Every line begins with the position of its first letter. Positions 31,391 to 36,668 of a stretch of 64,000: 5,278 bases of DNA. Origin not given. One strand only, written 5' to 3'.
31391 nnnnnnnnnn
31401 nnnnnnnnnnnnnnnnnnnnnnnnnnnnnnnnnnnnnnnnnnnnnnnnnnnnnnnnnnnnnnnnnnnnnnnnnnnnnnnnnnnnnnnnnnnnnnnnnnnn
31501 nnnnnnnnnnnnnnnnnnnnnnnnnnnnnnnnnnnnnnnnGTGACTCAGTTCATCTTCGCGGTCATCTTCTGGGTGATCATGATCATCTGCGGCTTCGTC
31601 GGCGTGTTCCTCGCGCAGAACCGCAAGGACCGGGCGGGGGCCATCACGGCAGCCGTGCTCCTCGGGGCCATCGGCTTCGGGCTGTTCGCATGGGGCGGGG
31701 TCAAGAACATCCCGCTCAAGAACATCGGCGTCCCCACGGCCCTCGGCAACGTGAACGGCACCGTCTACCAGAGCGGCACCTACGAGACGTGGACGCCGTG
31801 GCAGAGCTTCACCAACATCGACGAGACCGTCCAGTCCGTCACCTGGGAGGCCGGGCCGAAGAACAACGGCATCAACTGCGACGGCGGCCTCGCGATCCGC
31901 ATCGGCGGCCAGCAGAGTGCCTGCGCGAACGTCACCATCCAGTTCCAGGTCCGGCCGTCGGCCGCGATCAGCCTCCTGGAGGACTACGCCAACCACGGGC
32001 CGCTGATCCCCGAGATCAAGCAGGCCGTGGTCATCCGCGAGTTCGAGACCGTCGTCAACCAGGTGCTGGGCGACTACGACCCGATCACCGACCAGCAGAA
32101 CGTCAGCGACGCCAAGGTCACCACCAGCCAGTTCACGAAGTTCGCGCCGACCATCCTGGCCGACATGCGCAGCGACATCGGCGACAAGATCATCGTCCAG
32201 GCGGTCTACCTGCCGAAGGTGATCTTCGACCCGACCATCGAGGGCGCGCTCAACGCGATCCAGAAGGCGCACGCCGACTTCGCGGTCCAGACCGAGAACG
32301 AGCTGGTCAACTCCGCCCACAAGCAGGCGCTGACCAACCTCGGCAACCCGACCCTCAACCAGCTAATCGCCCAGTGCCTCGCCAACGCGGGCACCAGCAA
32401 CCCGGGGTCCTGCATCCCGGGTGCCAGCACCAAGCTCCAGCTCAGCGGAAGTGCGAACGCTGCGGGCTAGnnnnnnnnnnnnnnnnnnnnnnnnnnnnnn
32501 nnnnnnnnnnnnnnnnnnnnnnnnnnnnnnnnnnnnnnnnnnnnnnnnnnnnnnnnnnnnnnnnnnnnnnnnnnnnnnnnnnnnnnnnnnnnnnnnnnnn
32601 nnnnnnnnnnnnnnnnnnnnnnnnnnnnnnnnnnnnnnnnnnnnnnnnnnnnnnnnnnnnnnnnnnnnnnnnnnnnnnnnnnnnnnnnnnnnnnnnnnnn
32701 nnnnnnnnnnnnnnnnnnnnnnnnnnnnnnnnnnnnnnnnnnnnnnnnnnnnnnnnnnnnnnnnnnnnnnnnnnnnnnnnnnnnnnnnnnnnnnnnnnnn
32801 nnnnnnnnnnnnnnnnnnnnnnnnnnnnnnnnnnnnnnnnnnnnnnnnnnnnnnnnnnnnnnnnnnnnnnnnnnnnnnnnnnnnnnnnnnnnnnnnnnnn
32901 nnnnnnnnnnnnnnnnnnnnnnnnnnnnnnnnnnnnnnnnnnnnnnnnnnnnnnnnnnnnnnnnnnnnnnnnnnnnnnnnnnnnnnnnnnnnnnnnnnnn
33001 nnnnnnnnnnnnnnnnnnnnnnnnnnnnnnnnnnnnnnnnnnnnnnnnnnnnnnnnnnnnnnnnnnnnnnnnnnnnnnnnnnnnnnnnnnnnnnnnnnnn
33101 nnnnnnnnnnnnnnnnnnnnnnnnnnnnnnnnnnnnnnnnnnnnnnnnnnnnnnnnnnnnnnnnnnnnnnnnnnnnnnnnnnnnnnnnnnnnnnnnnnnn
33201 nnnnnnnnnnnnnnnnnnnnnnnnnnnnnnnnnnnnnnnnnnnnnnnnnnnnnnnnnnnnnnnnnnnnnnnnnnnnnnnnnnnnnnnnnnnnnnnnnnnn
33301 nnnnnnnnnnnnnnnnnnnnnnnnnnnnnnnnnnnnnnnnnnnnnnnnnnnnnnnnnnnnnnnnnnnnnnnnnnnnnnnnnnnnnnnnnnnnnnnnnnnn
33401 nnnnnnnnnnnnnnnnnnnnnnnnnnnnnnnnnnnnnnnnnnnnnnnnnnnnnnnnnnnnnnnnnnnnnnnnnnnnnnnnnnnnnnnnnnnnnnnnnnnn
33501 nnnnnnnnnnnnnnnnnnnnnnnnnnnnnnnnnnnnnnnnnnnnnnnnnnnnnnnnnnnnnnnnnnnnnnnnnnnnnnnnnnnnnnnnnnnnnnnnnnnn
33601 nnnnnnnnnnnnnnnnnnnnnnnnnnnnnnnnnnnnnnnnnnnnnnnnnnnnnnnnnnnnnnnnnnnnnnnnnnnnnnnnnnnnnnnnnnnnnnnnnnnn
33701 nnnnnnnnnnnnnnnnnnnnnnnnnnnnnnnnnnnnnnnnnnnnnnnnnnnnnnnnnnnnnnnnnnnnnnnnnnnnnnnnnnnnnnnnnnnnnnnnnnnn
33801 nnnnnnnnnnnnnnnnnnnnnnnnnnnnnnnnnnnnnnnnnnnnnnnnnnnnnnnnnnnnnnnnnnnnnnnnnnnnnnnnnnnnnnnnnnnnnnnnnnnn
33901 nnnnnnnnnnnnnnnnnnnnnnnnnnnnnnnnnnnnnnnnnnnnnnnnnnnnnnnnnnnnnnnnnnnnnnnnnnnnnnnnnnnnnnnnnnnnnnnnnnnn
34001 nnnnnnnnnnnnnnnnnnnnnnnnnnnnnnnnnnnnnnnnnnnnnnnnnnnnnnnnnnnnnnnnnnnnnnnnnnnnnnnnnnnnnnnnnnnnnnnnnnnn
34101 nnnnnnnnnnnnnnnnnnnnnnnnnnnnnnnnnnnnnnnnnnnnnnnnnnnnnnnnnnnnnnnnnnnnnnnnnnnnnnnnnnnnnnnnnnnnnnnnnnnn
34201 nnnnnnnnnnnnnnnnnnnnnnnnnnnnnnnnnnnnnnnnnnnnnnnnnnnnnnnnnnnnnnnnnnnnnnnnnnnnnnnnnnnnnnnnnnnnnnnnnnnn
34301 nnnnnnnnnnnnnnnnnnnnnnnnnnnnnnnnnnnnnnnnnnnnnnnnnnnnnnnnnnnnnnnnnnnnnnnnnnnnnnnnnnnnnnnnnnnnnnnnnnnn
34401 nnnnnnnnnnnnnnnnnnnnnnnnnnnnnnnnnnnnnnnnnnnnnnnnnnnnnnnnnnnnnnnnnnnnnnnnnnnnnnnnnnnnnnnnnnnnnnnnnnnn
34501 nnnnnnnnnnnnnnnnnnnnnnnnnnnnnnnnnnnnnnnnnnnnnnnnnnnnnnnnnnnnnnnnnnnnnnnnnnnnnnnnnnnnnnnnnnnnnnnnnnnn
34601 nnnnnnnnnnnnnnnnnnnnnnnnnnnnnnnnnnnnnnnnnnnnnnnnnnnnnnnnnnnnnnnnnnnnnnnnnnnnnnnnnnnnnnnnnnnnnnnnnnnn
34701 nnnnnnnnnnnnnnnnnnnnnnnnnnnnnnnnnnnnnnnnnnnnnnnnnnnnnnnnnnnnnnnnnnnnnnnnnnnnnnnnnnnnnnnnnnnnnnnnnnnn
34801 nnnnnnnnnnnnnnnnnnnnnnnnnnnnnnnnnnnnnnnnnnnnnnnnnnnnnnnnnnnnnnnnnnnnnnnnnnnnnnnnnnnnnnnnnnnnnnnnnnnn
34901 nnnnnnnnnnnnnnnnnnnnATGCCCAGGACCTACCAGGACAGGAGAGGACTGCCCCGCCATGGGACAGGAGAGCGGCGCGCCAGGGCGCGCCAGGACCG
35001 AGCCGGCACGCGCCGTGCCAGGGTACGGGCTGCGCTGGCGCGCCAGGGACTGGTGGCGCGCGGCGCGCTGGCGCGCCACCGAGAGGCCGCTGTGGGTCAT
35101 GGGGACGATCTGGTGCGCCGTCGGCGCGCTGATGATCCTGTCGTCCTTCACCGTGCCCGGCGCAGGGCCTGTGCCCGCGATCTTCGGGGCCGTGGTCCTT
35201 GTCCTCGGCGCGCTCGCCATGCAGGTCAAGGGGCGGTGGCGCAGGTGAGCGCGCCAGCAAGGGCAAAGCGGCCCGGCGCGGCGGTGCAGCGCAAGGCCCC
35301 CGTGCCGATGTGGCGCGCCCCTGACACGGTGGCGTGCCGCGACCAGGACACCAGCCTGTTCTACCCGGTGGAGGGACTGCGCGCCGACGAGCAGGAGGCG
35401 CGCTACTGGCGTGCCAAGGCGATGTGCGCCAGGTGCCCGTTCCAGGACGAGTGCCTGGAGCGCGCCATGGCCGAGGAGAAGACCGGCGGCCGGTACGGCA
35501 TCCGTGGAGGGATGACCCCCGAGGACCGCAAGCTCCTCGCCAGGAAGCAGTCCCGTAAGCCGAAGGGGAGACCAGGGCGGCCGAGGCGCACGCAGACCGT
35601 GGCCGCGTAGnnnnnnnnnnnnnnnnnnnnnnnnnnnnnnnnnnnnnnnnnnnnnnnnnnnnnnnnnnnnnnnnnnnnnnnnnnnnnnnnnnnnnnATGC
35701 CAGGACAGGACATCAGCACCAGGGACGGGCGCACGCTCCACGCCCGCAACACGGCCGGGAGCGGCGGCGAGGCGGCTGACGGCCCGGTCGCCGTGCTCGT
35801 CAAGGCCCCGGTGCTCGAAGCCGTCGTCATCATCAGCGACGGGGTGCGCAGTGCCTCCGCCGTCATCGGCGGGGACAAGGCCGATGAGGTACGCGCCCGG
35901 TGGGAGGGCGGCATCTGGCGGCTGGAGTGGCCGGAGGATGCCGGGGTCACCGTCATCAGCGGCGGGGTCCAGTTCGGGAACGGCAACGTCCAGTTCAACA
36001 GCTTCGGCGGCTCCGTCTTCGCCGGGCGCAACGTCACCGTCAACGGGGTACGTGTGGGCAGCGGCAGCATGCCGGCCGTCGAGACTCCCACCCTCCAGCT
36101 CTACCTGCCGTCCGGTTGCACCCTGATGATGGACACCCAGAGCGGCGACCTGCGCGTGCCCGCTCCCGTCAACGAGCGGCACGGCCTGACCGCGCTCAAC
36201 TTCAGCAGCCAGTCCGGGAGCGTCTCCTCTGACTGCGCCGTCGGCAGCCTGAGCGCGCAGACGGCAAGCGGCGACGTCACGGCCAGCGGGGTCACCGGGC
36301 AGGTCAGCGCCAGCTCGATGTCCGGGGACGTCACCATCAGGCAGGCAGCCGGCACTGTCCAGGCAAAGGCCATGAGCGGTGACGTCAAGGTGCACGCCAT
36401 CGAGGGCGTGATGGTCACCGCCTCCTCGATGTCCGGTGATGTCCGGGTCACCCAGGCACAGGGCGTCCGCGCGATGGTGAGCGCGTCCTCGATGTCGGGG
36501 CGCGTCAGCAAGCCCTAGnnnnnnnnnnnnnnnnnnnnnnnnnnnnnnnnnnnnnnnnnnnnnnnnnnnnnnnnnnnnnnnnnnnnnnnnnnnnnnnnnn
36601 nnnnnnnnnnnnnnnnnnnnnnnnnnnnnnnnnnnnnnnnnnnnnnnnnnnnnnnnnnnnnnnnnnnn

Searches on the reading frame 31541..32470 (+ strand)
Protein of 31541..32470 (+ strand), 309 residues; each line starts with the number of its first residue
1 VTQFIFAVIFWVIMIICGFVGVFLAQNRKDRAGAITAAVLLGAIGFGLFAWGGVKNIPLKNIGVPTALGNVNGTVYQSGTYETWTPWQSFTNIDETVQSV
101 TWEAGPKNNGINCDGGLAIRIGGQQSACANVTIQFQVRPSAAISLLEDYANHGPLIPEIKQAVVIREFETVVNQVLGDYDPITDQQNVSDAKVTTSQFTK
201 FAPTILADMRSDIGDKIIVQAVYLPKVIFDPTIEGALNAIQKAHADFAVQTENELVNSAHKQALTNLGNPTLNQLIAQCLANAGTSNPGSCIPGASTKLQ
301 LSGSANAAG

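Call 48: search_protein_families(library=pfam, proteins=[window:31541-32470:+], max_evalue=0.01)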
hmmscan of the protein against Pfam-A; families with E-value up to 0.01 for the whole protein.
window:31541-32470:+ (309 aa): 1 family
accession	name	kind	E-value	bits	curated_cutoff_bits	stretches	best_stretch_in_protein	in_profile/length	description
PF01145.31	Band_7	-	1.1e-07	32.6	23.6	1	57-247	3-165/176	SPFH domain / Band 7 family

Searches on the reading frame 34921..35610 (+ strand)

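Call 48: search_protein_families(library=pfam, proteins=[window:34921-35610:+], max_evalue=0.01)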
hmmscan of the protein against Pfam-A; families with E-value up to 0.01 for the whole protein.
window:34921-35610:+ (229 aa): 1 family
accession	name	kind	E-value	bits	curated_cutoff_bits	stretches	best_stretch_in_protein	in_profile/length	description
PF02467.21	Whib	-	1.5e-14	54.7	23.6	1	136-205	4-64/65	Transcription factor WhiB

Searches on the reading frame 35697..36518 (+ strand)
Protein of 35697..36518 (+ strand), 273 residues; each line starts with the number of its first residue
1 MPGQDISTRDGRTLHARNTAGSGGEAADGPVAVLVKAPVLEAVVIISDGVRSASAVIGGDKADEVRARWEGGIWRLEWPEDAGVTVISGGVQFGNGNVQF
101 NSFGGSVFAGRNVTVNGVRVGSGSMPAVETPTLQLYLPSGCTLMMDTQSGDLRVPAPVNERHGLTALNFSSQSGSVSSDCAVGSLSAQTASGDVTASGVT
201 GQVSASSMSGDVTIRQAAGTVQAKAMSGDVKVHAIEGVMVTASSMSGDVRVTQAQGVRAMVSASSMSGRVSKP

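Call 25: search_protein_families(library=phrogs, proteins=[window:35697-36518:+], max_evalue=0.01)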
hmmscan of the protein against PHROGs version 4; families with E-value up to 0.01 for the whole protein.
window:35697-36518:+ (273 aa): 2 families
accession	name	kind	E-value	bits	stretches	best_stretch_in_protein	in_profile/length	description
phrog_4433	-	unknown function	0.00012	22.6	1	171-264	133-243/312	-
phrog_3163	-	unknown function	0.0018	19.1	0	108-215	23-120/121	-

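Call 26: search_protein_families(library=pfam, proteins=[window:35697-36518:+], max_evalue=0.01)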
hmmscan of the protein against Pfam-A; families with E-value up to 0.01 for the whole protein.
window:35697-36518:+ (273 aa): 1 family
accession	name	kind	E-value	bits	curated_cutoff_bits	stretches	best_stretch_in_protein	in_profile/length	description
PF13349.12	DUF4097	-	1.2e-16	61.2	22.9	1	127-271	62-209/247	Toastrack DUF4097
